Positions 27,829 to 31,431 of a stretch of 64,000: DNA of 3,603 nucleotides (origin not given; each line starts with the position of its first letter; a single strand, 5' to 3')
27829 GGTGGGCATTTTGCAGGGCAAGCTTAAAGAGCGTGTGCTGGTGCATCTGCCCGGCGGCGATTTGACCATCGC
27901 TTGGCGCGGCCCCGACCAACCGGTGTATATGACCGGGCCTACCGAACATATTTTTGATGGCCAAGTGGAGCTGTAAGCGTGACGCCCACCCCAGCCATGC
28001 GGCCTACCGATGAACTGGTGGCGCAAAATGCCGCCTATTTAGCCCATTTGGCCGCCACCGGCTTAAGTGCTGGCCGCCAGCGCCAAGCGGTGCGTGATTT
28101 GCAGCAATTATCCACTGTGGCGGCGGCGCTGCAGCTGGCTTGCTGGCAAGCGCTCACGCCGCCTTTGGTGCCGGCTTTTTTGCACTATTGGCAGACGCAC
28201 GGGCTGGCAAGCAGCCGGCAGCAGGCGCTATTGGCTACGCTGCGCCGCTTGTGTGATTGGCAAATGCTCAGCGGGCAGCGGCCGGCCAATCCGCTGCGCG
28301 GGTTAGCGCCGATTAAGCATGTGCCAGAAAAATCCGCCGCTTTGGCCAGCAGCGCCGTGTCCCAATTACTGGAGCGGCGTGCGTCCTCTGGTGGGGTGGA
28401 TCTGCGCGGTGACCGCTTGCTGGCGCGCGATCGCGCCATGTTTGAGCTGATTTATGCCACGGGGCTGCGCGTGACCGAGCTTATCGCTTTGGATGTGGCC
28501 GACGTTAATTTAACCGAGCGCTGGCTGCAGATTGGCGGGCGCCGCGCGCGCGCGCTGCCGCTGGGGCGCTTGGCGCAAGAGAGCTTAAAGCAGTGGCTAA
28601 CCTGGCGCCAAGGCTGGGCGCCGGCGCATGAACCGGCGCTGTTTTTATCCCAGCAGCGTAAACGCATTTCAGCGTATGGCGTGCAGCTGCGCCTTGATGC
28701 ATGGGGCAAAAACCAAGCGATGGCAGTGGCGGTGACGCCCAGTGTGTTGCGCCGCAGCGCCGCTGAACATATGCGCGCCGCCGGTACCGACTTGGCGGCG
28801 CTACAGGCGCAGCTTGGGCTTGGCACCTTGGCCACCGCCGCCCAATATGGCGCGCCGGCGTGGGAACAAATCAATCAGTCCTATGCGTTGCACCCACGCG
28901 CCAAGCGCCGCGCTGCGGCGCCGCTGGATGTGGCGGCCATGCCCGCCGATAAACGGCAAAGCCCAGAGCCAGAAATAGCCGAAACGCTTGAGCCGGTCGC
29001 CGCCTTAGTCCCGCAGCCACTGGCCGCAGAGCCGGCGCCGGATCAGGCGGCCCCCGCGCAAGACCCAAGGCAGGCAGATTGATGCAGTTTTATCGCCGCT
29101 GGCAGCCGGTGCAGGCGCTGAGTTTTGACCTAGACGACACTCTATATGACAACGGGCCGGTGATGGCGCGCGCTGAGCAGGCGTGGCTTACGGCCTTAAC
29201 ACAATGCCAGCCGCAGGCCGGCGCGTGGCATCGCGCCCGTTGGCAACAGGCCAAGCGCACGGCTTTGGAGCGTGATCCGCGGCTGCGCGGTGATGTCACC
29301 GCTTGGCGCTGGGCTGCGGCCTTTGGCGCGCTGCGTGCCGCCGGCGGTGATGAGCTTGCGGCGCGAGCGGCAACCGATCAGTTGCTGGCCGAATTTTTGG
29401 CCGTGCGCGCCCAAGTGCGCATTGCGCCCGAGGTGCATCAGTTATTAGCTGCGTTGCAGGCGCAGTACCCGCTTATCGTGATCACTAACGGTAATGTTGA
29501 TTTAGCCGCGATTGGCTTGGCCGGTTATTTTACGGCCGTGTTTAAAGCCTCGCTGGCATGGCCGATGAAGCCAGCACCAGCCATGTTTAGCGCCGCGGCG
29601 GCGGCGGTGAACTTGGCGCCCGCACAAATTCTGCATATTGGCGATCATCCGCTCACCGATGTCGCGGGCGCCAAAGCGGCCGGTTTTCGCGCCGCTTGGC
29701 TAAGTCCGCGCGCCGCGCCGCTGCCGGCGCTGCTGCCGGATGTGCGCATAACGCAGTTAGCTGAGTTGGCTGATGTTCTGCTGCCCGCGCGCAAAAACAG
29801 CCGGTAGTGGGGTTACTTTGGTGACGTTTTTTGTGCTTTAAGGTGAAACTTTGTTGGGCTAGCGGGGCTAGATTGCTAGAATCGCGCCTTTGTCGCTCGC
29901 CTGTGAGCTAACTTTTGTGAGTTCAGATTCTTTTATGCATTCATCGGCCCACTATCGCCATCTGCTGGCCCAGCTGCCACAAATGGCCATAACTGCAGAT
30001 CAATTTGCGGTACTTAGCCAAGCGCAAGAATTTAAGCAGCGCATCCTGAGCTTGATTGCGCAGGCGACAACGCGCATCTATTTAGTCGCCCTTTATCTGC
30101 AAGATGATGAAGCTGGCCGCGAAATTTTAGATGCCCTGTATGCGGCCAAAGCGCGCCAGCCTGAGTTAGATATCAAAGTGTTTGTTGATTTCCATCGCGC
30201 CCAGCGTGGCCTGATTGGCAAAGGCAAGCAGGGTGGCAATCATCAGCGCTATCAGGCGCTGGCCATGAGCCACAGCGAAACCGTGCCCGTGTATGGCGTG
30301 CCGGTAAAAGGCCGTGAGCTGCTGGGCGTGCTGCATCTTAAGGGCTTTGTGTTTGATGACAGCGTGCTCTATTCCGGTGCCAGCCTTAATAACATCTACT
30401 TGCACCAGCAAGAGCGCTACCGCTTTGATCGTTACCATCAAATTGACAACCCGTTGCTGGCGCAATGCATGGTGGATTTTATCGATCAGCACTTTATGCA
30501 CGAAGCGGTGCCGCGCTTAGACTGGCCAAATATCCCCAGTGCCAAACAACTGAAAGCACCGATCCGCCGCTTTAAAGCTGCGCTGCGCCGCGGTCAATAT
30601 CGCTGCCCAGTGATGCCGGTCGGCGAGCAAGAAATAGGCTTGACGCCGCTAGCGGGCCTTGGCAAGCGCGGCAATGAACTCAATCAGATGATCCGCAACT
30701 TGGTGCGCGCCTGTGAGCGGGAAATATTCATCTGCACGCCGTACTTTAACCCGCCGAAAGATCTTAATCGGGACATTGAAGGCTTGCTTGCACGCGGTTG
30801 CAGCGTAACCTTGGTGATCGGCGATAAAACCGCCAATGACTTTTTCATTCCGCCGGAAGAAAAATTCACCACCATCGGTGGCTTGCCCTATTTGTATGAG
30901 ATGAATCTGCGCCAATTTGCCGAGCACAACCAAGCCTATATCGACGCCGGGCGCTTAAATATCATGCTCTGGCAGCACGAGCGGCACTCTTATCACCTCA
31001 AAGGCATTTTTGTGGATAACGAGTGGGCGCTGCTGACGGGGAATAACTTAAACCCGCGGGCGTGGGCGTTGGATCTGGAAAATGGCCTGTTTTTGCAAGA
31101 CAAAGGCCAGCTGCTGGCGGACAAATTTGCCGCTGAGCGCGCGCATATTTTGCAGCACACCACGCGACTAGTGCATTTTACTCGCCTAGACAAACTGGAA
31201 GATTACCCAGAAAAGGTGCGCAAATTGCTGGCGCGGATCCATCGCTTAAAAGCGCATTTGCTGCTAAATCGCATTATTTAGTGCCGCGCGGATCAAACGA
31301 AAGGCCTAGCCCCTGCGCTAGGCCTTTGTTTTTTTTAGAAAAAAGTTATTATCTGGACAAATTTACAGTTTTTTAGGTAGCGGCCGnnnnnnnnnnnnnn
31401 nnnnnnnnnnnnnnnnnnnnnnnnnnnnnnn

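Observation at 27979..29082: The xerC-locus recombinase has lost three of its six catalytic residues but is still an intact gene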

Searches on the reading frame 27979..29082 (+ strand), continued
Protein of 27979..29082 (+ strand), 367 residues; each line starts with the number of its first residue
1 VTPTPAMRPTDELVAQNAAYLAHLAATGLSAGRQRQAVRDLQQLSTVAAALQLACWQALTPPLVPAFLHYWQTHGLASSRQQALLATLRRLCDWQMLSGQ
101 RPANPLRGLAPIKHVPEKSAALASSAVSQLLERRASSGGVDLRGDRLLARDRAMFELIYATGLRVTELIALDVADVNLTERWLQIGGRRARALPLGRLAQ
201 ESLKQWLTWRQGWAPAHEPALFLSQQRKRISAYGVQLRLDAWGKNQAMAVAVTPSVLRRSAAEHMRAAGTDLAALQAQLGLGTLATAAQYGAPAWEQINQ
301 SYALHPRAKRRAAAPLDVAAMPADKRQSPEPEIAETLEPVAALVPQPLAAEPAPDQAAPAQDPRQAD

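Call 43: fold_search(model_id=the predicted structure, library=pdb)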
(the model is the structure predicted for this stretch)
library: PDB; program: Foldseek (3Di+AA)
matches with E <= 10: 151; with E <= 0.001: 81
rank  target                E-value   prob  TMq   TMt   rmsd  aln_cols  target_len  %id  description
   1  5hxy_C                4.0e-13  1.00  0.44  0.58  10.0       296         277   19  Crystal structure of XerA recombinase (released 2017-02-01)
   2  5hxy_B                1.1e-12  1.00  0.44  0.58  10.4       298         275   19  Crystal structure of XerA recombinase (released 2017-02-01)
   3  5hxy_F                1.7e-12  1.00  0.44  0.59   9.9       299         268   18  Crystal structure of XerA recombinase (released 2017-02-01)
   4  5hxy_A                2.1e-12  1.00  0.44  0.57  10.0       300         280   20  Crystal structure of XerA recombinase (released 2017-02-01)
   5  5hxy_D                4.7e-12  1.00  0.44  0.59  10.3       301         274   19  Crystal structure of XerA recombinase (released 2017-02-01)
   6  6en2_A                1.1e-10  1.00  0.42  0.48   8.8       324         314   15  Structure of the Tn1549 transposon Integrase (aa 82-397, R225K) in complex with a circular intermediate DNA (CI6b-DNA) (released 2018-04-04)
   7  5jjv_A                1.8e-10  1.00  0.46  0.48   9.3       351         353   16  Crystal structure of XerH site-specific recombinase bound to palindromic difH substrate: post-cleavage complex (released 2016-12-28)
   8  6emz_A                3.1e-10  1.00  0.42  0.48   9.0       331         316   14  Structure of the Tn1549 transposon Integrase (aa 82-397, R225K) in complex with circular intermediate DNA (CI5-DNA) (released 2018-04-04)
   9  1z1b_B                3.6e-10  1.00  0.42  0.43   7.3       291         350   18  Crystal structure of a lambda integrase dimer bound to a COC' core site (released 2005-06-28)
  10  1z19_A                3.6e-10  1.00  0.40  0.50   7.4       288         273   16  Crystal structure of a lambda integrase(75-356) dimer bound to a COC' core site (released 2005-06-28)
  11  1z19_B                5.8e-10  1.00  0.41  0.49   7.4       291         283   16  Crystal structure of a lambda integrase(75-356) dimer bound to a COC' core site (released 2005-06-28)
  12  6emy_A                7.5e-10  1.00  0.42  0.48   8.8       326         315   14  Structure of the Tn1549 transposon Integrase (aa 82-397, Y379F) in complex with transposon right end DNA (released 2018-04-04)
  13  5jk0_D                1.1e-09  1.00  0.42  0.44  10.2       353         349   17  Crystal structure of XerH site-specific recombinase bound to difH substrate: pre-cleavage complex (released 2016-12-28)
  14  6en0_A                1.3e-09  1.00  0.41  0.49   8.8       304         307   15  Structure of the Tn1549 transposon Integrase (aa 82-397) in complex with circular intermediate DNA (CI5-DNA) (released 2018-04-04)
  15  4a8e                  1.4e-09  1.00  0.37  0.50  13.0       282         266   21  The structure of a dimeric Xer recombinase from archaea (released 2012-12-05)
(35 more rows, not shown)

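Call 59: search_dna_similar(query=window:27979-29079:+, collection=plasmids, mode=protein, max_rows=8)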
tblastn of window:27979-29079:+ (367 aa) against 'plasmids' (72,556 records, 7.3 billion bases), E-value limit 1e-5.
Records with a match: 22; places in all: 22; records where one place covers at least 80% of the query: 0.
Best place of each record, by identity: <60% 22.
By first word of the organism name: Escherichia 5; Pasteurella 3; Enterobacter 2; Salmonella 2; Klebsiella 2; Proteus 2; Citrobacter 2; Neisseria 2; Aeromonas 1; Kosakonia 1.
By predicted mobility (MOB-suite, as given by PLSDB): non-mobilizable 20; mobilizable 2.
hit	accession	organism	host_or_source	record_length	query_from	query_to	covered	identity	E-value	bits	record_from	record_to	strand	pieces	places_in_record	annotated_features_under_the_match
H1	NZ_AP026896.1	Aeromonas caviae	Microbe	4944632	75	265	52%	38.3%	1e-15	86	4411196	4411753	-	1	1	none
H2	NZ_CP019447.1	Kosakonia cowanii JCM 10956 = DSM 18146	-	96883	75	265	52%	35.2%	1e-9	68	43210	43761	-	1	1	xerC: tyrosine recombinase XerC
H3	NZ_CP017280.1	Enterobacter ludwigii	Homo sapiens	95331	93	265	47%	37.6%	8e-10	68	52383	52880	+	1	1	xerC: tyrosine recombinase XerC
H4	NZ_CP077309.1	Enterobacter hormaechei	-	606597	93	265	47%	37.6%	2e-9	67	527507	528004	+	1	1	xerC: tyrosine recombinase XerC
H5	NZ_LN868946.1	Salmonella enterica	Homo sapiens,feces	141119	93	265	47%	36.5%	1e-9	67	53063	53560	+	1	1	xerC: tyrosine recombinase XerC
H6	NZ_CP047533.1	Salmonella enterica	Clam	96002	93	265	47%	36.5%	2e-9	67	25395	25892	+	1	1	xerC: tyrosine recombinase XerC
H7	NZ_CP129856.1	Klebsiella pneumoniae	Homo sapiens,whole organism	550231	93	265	47%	36.5%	7e-9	65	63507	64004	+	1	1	xerC: tyrosine recombinase XerC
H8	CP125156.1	Klebsiella pneumoniae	-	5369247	93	265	47%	36.5%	7e-9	65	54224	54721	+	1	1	xerC: tyrosine recombinase XerC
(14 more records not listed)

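Call 60: search_dna_similar(query=window:27979-29079:+, collection=phages, mode=protein, max_rows=8)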
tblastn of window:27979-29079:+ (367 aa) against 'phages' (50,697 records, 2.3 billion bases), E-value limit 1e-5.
Records with a match: 4; places in all: 4; records where one place covers at least 80% of the query: 0.
Best place of each record, by identity: <60% 4.
By first word of the organism name: Salmonella 2; Escherichia 1; Bacteriophage 1.
By host as written in the record: Homo sapiens 2; Escherichia coli O157:H7 ATCC 43895 1; - 1.
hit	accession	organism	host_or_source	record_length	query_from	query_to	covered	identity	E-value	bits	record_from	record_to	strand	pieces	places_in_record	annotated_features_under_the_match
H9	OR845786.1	Escherichia phage ECO95 1-6-1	Escherichia coli O157:H7 ATCC 43895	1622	93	265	47%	36.5%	3e-10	67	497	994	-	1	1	record has no annotation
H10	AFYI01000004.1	Salmonella enterica subsp. enterica serovar Infantis str. ...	Homo sapiens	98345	93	265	47%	36.5%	5e-10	67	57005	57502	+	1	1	tyrosine recombinase XerC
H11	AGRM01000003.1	Salmonella enterica subsp. houtenae str. ATCC BAA-1581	Homo sapiens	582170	93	265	47%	36.5%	6e-10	67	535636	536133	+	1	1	tyrosine recombinase XerC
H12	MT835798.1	Bacteriophage sp.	human fecal samples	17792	154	265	31%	32.2%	1e-7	60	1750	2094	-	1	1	record has no annotation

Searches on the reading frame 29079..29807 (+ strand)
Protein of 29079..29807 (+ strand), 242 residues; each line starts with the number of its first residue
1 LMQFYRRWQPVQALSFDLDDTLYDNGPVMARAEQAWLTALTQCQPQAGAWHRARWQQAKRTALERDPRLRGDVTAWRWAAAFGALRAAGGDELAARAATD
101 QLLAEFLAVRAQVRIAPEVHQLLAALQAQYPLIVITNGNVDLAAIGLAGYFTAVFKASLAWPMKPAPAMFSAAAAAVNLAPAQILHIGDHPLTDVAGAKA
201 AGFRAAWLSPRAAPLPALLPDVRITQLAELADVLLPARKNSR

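Call 33: search_protein_families(library=pfam, proteins=[window:29079-29807:+], max_evalue=0.001)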
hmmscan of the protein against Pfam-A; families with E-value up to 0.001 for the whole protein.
window:29079-29807:+ (242 aa): 3 families
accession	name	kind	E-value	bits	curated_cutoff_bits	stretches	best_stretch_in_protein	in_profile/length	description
PF00702.32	Hydrolase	-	6.7e-20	72.7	26.4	1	12-202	2-191/191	haloacid dehalogenase-like hydrolase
PF13419.12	HAD_2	-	2e-12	48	23.8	1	111-207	76-177/178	Haloacid dehalogenase-like hydrolase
PF13242.12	Hydrolase_like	-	5.7e-10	39.4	22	1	164-206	4-46/75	HAD-hyrolase-like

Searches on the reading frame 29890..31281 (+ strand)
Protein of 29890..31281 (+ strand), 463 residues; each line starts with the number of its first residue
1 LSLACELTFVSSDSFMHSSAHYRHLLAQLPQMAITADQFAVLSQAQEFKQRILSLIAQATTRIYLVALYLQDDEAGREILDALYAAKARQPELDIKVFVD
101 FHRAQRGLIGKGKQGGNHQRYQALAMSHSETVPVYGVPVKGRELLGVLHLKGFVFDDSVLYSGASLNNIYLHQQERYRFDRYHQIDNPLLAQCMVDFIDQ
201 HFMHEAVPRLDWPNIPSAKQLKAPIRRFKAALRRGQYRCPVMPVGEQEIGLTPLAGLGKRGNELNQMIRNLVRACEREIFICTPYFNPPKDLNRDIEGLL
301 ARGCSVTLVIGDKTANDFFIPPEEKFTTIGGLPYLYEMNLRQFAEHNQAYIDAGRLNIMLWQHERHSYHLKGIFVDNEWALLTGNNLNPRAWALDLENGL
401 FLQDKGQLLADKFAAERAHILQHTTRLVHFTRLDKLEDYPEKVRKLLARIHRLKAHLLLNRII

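Call 33: search_protein_families(library=pfam, proteins=[window:29890-31281:+], max_evalue=0.001)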
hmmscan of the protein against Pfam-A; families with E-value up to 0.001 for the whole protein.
window:29890-31281:+ (463 aa): 2 families
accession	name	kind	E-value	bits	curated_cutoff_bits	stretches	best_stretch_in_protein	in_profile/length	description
PF13091.12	PLDc_2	-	6.1e-22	78.3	27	2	270-413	3-124/132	PLD-like domain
PF00614.28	PLDc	-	1e-11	44.7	21.9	2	367-391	4-28/28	Phospholipase D Active site motif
